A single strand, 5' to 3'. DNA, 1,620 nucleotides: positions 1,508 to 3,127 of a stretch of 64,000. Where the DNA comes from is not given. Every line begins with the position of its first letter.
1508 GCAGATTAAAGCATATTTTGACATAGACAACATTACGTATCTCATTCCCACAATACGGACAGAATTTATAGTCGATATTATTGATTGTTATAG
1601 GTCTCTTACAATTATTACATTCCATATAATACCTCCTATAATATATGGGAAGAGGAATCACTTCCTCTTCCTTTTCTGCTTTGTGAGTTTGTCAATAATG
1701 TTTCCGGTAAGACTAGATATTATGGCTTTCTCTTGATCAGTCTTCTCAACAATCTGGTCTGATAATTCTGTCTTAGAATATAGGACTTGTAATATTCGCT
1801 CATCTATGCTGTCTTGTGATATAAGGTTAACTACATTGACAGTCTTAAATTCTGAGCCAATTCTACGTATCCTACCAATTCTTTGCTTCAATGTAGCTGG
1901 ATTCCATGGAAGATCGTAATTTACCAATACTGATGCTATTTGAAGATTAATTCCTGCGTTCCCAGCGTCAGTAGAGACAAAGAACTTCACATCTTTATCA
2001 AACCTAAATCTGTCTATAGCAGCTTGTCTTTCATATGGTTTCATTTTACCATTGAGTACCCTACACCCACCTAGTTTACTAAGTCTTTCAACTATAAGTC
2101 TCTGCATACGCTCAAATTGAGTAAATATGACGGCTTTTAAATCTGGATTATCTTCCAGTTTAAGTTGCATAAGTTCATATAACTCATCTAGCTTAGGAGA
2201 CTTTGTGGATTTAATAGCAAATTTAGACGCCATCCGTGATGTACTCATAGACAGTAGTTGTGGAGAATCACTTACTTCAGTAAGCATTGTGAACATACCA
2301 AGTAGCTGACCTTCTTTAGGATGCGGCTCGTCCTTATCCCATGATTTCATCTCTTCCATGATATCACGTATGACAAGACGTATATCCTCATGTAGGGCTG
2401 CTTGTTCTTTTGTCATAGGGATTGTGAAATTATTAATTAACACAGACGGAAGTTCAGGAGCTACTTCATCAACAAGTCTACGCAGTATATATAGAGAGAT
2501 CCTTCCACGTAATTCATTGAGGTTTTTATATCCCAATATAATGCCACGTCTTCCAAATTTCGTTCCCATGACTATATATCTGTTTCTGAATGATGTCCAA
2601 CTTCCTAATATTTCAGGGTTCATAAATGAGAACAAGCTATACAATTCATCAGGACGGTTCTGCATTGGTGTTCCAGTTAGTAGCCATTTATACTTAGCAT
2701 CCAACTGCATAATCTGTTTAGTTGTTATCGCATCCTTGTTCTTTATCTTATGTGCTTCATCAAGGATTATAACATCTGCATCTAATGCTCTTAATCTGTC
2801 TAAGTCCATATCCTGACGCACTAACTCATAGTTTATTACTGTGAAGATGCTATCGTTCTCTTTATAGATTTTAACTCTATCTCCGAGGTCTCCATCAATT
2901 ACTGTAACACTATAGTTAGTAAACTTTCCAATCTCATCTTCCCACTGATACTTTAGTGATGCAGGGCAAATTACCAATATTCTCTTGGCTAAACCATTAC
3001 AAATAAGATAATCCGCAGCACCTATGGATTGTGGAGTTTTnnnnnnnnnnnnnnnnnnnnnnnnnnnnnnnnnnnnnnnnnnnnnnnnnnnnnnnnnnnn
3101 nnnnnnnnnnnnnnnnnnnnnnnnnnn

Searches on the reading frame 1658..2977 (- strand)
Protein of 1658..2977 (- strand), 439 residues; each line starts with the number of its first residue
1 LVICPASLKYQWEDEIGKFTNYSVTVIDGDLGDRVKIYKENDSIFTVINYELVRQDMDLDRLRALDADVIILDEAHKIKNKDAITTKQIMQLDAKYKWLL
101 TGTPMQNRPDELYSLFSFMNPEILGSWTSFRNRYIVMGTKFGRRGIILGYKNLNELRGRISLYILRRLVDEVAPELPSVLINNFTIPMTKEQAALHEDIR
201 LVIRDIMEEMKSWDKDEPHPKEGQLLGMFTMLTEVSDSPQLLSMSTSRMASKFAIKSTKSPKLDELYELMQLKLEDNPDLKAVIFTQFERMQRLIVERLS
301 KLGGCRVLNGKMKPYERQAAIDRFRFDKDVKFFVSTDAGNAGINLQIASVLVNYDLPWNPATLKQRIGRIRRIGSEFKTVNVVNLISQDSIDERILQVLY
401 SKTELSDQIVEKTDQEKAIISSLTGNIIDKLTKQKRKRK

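Call 10: search_protein_families(library=phrogs, proteins=[window:1658-2977:-])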
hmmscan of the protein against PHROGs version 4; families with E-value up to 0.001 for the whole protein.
window:1658-2977:- (439 aa): 13 families
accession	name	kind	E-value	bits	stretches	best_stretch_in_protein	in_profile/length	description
phrog_62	-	DNA, RNA and nucleotide metabolism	1.8e-93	315.2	1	2-419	744-1142/1881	DNA helicase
phrog_29996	-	unknown function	5.5e-34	118.3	1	1-411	778-1165/1189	-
phrog_23807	-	unknown function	6.3e-24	84.8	1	267-429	513-685/1053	-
phrog_1685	-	unknown function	1.1e-20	73.5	1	328-417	1466-1556/2278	-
phrog_16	-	DNA, RNA and nucleotide metabolism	2.1e-20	73.5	2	265-391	477-604/986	DNA helicase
phrog_26785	-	unknown function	3.2e-20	72.7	1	328-395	784-851/1087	-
phrog_11801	-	other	2.2e-14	52.6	2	330-420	1412-1502/2269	DNA methyltransferase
phrog_21391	-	DNA, RNA and nucleotide metabolism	2e-09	36.2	1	315-372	1395-1453/2021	DNA helicase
phrog_24008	-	DNA, RNA and nucleotide metabolism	1.4e-07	30.8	0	310-435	863-989/1006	helicase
phrog_10089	-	moron, auxiliary metabolic gene and host takeover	1.5e-07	29.5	1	335-416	2892-2978/4647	DarB-like antirestriction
phrog_10691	-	unknown function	3.6e-05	21.3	1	302-375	2171-2251/3925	-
phrog_21007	-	other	7e-05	22.1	1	332-413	76-158/857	DNA methyltransferase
phrog_11354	-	unknown function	0.00022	21.9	1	337-411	33-106/116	-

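Call 11: search_protein_families(library=pfam, proteins=[window:1658-2977:-])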
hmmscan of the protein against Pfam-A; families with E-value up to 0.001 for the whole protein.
window:1658-2977:- (439 aa): 3 families
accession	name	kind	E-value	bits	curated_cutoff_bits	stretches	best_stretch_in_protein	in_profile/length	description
PF00176.29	SNF2-rel_dom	-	7.4e-35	120.9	24.9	1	1-240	55-289/290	SNF2-related domain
PF00271.37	Helicase_C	-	1.6e-23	83.5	23.5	1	263-374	3-110/110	Helicase conserved C-terminal domain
PF04851.21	ResIII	-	1.5e-07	31.9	22.5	1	6-104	63-162/164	Type III restriction enzyme, res subunit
